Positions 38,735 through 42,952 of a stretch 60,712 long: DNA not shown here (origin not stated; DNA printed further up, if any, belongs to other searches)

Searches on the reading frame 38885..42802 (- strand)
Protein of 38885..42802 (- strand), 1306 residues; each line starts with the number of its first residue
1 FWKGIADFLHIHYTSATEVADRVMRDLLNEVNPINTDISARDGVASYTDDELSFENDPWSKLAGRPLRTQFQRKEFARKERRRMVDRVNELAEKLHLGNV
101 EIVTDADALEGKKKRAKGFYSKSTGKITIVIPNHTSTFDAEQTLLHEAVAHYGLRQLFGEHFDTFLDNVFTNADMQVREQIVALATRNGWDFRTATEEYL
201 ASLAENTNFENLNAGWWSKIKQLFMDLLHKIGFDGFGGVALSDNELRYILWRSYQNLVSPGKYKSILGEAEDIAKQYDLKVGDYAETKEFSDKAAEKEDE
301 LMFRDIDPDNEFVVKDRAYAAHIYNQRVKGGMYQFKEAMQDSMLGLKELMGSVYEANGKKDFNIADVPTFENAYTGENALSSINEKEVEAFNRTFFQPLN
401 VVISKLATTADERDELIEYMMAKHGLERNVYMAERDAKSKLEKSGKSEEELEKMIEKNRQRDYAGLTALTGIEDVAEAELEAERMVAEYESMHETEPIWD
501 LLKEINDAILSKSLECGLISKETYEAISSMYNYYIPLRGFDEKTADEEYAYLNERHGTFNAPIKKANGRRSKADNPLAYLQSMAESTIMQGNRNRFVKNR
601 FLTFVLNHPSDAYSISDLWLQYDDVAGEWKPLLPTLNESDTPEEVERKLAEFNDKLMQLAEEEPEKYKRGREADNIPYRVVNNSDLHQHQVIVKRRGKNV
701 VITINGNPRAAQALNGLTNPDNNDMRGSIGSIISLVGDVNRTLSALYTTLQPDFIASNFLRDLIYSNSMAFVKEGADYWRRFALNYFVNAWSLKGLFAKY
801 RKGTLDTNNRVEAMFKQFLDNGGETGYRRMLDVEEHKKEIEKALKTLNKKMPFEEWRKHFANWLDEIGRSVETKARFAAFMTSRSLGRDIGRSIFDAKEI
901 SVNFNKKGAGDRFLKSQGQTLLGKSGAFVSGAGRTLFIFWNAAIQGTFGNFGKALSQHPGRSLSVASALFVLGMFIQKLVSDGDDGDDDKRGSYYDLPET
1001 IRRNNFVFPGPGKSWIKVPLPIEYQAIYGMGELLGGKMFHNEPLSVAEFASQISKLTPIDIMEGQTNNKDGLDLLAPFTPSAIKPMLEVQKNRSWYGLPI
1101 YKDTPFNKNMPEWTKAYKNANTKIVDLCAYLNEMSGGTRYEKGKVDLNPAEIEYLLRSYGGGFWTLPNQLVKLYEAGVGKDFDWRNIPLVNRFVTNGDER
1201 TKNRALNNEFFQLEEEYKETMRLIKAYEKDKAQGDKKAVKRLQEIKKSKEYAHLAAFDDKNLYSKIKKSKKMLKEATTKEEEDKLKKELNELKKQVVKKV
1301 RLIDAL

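Call 21: search_dna_similar(query=window:38885-42802:-, collection=phages, mode=protein, max_evalue=0.00001, max_rows=60, rows=spread)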
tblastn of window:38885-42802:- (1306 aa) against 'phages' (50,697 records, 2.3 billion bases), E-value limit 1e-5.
Records with a match: 336; places in all: 336; records where one place covers at least 80% of the query: 6.
Best place of each record, by identity: <60% 336.
By first word of the organism name: Vibrio 101; Stx2a-converting 77; Escherichia 73; Ralstonia 31; Stx2-converting 12; Burkholderia 10; Shigella 6; Stx 6; Enterobacteria 5; Stx1 4; and 9 more.
By host as written in the record: - 198; Escherichia coli K514 (EHEC) 7; Ralstonia pseudosolanacearum 6; Ralstonia solanacearum 5; Ralstonia pseudosolanacearum I-31 (MT043) 5; Ralstonia pseudosolanacearum I-33 (MT061) 4; Ralstonia pseudosolanacearum I-15 (MT014) 4; Escherichia coli O157:H7 4; and 77 more.
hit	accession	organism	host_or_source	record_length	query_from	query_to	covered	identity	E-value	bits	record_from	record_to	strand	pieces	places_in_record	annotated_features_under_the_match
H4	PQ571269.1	Bacteroides phage BKO1-TP3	Bacteroides koreensis HM3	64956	41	1254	93%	56.6%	0e+0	1376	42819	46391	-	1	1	DarB-like antirestriction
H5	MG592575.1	Vibrio phage 1.205.O._10N.222.51.A7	Vibrio tasmaniensis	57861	334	1248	70%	23.9%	1e-43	181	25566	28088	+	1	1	coil containing protein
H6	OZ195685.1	Vibrio phage D60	Seawater and oysters mix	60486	334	1248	70%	23.4%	1e-41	174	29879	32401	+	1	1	hypothetical protein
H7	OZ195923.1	Vibrio phage D459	Seawater and oysters mix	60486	334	1248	70%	23.4%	1e-41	174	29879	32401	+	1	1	hypothetical protein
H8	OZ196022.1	Vibrio phage D289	Seawater and oysters mix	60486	334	1248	70%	23.4%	1e-41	174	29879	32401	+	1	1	hypothetical protein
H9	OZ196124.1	Vibrio phage D331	Seawater and oysters mix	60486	334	1248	70%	23.4%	1e-41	174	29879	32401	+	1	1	hypothetical protein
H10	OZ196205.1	Vibrio phage D61a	Seawater and oysters mix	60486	334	1248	70%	23.4%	1e-41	174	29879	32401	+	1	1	hypothetical protein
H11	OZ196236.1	Vibrio phage D161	Seawater and oysters mix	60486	334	1248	70%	23.4%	1e-41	174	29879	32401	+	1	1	hypothetical protein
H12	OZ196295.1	Vibrio phage D100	Seawater and oysters mix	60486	334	1248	70%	23.4%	1e-41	174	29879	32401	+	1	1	hypothetical protein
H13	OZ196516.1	Vibrio phage D323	Seawater and oysters mix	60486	334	1248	70%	23.4%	1e-41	174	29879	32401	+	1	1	hypothetical protein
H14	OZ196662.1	Vibrio phage D76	Seawater and oysters mix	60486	334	1248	70%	23.4%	1e-41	174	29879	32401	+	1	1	hypothetical protein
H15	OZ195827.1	Vibrio phage D72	Seawater and oysters mix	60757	334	1248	70%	23.4%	1e-41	174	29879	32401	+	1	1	hypothetical protein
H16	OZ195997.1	Vibrio phage D335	Seawater and oysters mix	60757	334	1248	70%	23.4%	1e-41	174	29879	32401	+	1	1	hypothetical protein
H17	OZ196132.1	Vibrio phage D85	Seawater and oysters mix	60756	334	1248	70%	23.4%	1e-41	174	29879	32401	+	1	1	hypothetical protein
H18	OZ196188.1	Vibrio phage D204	Seawater and oysters mix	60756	334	1248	70%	23.4%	1e-41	174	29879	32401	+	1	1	hypothetical protein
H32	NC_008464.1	Stx2-converting phage 86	Escherichia coli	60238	334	1193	66%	23.2%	2e-35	154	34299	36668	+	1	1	LPD5 domain-containing protein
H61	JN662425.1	Burkholderia phage DC1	Burkholderia cepacia LMG 18821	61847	481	1163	52%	24.6%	1e-31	141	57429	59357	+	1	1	multidomain (soluble lytic transglycosylase/helicase/methylase) ...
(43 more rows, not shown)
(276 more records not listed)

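Call 22: get_annotated_region(hit=H61, flank=16000)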
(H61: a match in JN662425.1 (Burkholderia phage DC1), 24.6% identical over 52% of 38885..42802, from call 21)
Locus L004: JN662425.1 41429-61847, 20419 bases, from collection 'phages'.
description: Burkholderia phage DC1, complete genome.
organism: Burkholderia phage DC1 (NCBI taxid 2881398)
taxonomy: Viruses; Duplodnaviria; Heunggongvirae; Uroviricota; Caudoviricetes; Lessievirus; Lessievirus DC1
host: Burkholderia cepacia LMG 18821; source: -; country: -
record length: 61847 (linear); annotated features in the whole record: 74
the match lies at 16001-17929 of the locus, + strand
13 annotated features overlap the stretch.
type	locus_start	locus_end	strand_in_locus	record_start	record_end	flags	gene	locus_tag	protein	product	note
CDS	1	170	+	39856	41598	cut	-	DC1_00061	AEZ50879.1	hypothetical protein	gp61; similar to BcepIL02 gp63 (YP_002922735.1) and Bcep22 Bcep22gp67 (NP_944296.1)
CDS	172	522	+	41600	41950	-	-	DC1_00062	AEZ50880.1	hypothetical protein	gp62; similar to BcepIL02 gp64 (YP_002922736.1) and Bcep22 Bcep22gp68 (NP_944297.1)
CDS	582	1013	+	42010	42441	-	-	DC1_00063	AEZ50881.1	acetyltransferase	gp63; similar to BcepIL02 gp65 (YP_002922737.1) and Bcep22 Bcep22gp69 (NP_944298.1)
CDS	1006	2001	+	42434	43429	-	-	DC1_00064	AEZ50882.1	hypothetical protein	gp64; similar to BcepIL02 gp66 (YP_002922738.1) and Bcep22 Bcep22gp70 (YP_001531196.1)/Bcep22gp71 ...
CDS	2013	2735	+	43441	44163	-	-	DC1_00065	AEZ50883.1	phosphoadenosine phosphosulfate reductase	gp65; similar to BcepIL02 gp67 (YP_002922739.1) and Bcep22 Bcep22gp73 (NP_944301.1)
CDS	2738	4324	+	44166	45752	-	-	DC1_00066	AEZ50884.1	hypothetical protein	gp66; similar to BcepIL02 gp69 (YP_002922741.1) and Bcep22 Bcep22gp74 (NP_944302.1)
CDS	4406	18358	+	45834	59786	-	-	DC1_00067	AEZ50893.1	multidomain (soluble lytic transglycosylase/helicase/methylase) protein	gp67; similar to BcepIL02 gp70 (YP_002922742.1) and Bcep22 Bcep22gp75 (NP_944303.1)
CDS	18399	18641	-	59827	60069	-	-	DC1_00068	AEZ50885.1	hypothetical protein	gp68; similar to BcepIL02 gp71 (YP_002922743.1) and Bcep22 Bcep22gp76 (NP_944304.1)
CDS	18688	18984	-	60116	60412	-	-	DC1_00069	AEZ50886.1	hypothetical protein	gp69; similar to BcepIL02 gp72 (YP_002922744.1) and Bcep22 Bcep22gp77 (NP_944305.1)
CDS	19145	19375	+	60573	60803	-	-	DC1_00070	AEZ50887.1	holin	gp70; similar to BcepIL02 gp73 (YP_002922745.1) and Bcep22 Bcep22gp78 (NP_944306.1)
CDS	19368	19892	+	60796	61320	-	-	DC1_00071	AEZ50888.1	lysozyme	gp71; similar to BcepIL02 gp74 (YP_002922746.1) and Bcep22 Bcep22gp79 (YP_001531197.1)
CDS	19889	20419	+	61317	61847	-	-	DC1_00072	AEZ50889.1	Rz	gp72; similar to BcepIL02 gp75 (YP_002922747.1) and Bcep22 Bcep22gp80 (NP_944308.1)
CDS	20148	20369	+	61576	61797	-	-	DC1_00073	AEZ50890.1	Rz1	gp73; similar to Bcep22 Bcep22gp81 (YP_001531198.1)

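Call 23: get_annotated_region(hit=H32, flank=12000)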
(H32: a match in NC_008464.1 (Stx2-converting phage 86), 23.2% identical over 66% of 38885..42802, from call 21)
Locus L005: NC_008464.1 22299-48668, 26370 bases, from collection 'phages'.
description: Stx2-converting phage 86, complete genome.
organism: Stx2-converting phage 86 (NCBI taxid 379329)
taxonomy: Viruses; Duplodnaviria; Heunggongvirae; Uroviricota; Caudoviricetes; Sepvirinae; Traversvirus; Traversvirus tv86
host: Escherichia coli; source: -; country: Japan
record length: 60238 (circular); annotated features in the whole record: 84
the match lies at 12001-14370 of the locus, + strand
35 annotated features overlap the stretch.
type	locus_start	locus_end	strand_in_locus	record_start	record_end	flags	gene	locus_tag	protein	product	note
CDS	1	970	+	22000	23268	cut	-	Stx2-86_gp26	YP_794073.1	tail fiber protein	-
CDS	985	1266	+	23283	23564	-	-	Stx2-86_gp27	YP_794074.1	outer membrane protein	-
CDS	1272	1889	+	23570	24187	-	-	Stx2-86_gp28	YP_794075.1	membrane associated protein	-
CDS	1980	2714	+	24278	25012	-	lom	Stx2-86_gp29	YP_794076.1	Lom outer membrane protein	-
CDS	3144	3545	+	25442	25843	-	-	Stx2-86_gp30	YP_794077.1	hypothetical protein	-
CDS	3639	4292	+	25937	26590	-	-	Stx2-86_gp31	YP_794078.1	hypothetical protein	-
CDS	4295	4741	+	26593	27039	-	-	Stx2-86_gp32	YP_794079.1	hypothetical protein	-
CDS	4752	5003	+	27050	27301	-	-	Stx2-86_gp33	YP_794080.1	bacteriocin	-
CDS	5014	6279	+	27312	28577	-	-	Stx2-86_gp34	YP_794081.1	hypothetical protein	-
CDS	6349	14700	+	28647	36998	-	-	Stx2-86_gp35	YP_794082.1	LPD5 domain-containing protein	-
CDS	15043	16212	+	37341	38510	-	int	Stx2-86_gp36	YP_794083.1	site-specific integrase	bacteriophage P4 like integrase, O86 specific region2 (not found in O157)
CDS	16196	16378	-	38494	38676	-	-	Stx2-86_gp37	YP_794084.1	helix-turn-helix domain-containing protein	O86 specific region2 (not found in O157)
CDS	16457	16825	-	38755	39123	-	-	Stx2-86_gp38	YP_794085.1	DUF1627 domain-containing protein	O86 specific region2 (not found in O157)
CDS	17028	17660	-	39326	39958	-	-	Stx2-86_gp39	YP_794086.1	DNA methyltransferase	O86 specific region2 (not found in O157)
CDS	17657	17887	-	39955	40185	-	-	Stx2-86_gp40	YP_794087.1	hypothetical protein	-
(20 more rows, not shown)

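Call 24: get_annotated_region(hit=H5, flank=12000)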
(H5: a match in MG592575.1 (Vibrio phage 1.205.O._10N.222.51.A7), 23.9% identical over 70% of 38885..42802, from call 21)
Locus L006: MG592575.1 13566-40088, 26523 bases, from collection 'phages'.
description: Vibrio phage 1.205.O._10N.222.51.A7, partial genome.
organism: Vibrio phage 1.205.O._10N.222.51.A7 (NCBI taxid 1881451)
taxonomy: Viruses; Duplodnaviria; Heunggongvirae; Uroviricota; Caudoviricetes
host: Vibrio tasmaniensis; source: iron chloride precipitation of 0.2um-filtered seawater, resuspended in oxalate solution; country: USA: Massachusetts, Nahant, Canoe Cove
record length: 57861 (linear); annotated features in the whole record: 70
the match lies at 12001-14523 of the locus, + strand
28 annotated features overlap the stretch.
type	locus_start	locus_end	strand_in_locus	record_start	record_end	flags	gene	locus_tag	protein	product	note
CDS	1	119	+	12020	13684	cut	-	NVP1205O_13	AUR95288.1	head-closure protein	NVP1205O_13; aclame_best_match:protein:proph:168006; tara_best_match:OM-RGC.v1.001360114; ...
CDS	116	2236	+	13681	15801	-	-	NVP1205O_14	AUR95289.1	fibronectin type III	NVP1205O_14; InterPro:IPR003961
CDS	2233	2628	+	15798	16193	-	-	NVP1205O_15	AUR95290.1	TMhelix containing protein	NVP1205O_15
CDS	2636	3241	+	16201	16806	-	-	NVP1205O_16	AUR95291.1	hypothetical protein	NVP1205O_16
CDS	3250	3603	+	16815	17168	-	-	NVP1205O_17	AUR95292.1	hypothetical protein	NVP1205O_17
CDS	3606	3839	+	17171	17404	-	-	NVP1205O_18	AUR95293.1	hypothetical protein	NVP1205O_18; aclame_best_match:protein:vir:10161; cvp_best_match:RF_PEP_20065842; pog:POG2115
CDS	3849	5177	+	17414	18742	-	-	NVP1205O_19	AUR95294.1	coil containing protein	NVP1205O_19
CDS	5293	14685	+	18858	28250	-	-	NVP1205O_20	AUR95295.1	coil containing protein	NVP1205O_20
CDS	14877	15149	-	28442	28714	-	-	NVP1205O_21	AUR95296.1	TMhelix containing protein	NVP1205O_21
CDS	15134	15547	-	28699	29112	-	-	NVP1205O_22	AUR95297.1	protein of unknown function DUF559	NVP1205O_22; aclame_best_match:protein:proph:173731; tara_best_match:OM-RGC.v1.024804995; ...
CDS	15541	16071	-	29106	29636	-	-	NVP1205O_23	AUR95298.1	winged helix-turn-helix DNA-binding domain protein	NVP1205O_23; InterPro:IPR011991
CDS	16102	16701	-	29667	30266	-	-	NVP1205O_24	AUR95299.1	DNA N-6-adenine-methyltransferase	NVP1205O_24; tara_best_match:OM-RGC.v1.015142339; cvp_best_match:RF_PEP_422937495; InterPro:IPR008593; DNA ...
CDS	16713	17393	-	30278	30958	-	-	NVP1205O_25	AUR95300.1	hypothetical protein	NVP1205O_25; aclame_best_match:protein:proph:183005; tara_best_match:OM-RGC.v1.014202726; ...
CDS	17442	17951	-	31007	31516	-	-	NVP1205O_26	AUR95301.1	coil containing protein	NVP1205O_26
CDS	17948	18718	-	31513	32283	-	-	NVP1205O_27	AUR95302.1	coil containing protein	NVP1205O_27; aclame_best_match:protein:vir:105567; tara_best_match:OM-RGC.v1.008362332; cvp_best_match:RF_PEP_56692938; ...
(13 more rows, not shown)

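Call 29: search_protein_families(library=pfam, proteins=[L005:4295-4741:+, L005:4752-5003:+, L005:5014-6279:+, L006:3606-3839:+, L006:3849-5177:+], max_evalue=0.01)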
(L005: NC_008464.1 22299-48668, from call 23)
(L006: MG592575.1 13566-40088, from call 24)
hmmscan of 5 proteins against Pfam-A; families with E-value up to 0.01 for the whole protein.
L005:4295-4741:+ (148 aa): 0 families

L005:4752-5003:+ (83 aa): 3 families
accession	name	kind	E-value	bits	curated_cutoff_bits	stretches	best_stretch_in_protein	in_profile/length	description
PF13441.11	Gly-zipper_YMGG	-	9.4e-06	25.7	28.9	1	50-82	8-41/45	YMGG-like Gly-zipper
PF20721.2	C19orf12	-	0.00043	20.6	30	1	33-81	31-77/163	C19orf12-like protein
PF10439.15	Bacteriocin_IIc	-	0.00088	19.7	27.1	1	47-80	22-56/59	Bacteriocin class II with double-glycine leader peptide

L005:5014-6279:+ (421 aa): 0 families

L006:3606-3839:+ (77 aa): 2 families
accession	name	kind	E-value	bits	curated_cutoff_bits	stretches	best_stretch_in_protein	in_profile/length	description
PF20721.2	C19orf12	-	0.00064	20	30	1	24-72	28-73/163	C19orf12-like protein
PF25688.1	P22_gp7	-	0.0024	18.2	28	1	12-77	154-230/230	Bacteriophage P22 DNA ejection protein gp7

L006:3849-5177:+ (442 aa): 0 families

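Call 32: search_solved_structures(query=window:38885-42802:-, max_evalue=1, show_alignments=1)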
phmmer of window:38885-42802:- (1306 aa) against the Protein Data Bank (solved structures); distinct sequences matched with E-value up to 1: 1.
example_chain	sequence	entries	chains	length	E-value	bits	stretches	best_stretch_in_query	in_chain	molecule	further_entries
4cc9_B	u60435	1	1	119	0.66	11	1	835-880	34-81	PROTEIN VPX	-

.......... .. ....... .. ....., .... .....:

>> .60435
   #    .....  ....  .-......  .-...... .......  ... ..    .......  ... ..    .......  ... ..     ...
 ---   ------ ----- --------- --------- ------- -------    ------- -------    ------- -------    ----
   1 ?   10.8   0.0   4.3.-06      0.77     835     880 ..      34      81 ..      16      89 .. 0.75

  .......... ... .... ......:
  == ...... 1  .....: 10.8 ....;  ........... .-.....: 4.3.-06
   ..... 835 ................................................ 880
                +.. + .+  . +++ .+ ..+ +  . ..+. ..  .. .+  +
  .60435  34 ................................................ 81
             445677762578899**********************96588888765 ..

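Call 53: search_protein_families(library=ncbifam, proteins=[L005:3639-4292:+, L005:5014-6279:+], max_evalue=0.01)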
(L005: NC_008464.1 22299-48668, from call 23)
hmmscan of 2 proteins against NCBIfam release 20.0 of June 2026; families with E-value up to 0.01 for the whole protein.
L005:3639-4292:+ (217 aa): 0 families

L005:5014-6279:+ (421 aa): 0 families

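Call 92: search_protein_families(library=pfam, proteins=[L005:3639-4292:+, L006:2636-3241:+], max_evalue=0.1)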
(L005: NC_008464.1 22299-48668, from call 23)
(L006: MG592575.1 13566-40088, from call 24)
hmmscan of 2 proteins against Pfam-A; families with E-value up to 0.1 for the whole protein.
L005:3639-4292:+ (217 aa): 1 family
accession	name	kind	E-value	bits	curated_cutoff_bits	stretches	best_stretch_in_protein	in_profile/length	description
PF12787.12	EcsC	-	0.011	15.8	30.4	1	89-185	27-111/240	EcsC protein family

L006:2636-3241:+ (201 aa): 2 families
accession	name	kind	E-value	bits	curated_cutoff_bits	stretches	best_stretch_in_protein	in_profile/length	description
PF25623.1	T4_CASP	-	0.02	14.9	27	1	12-57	134-179/247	T4-phage like capsid assembly scaffolding protein family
PF14002.11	YniB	-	0.086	13.1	27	0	26-68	98-140/166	YniB-like protein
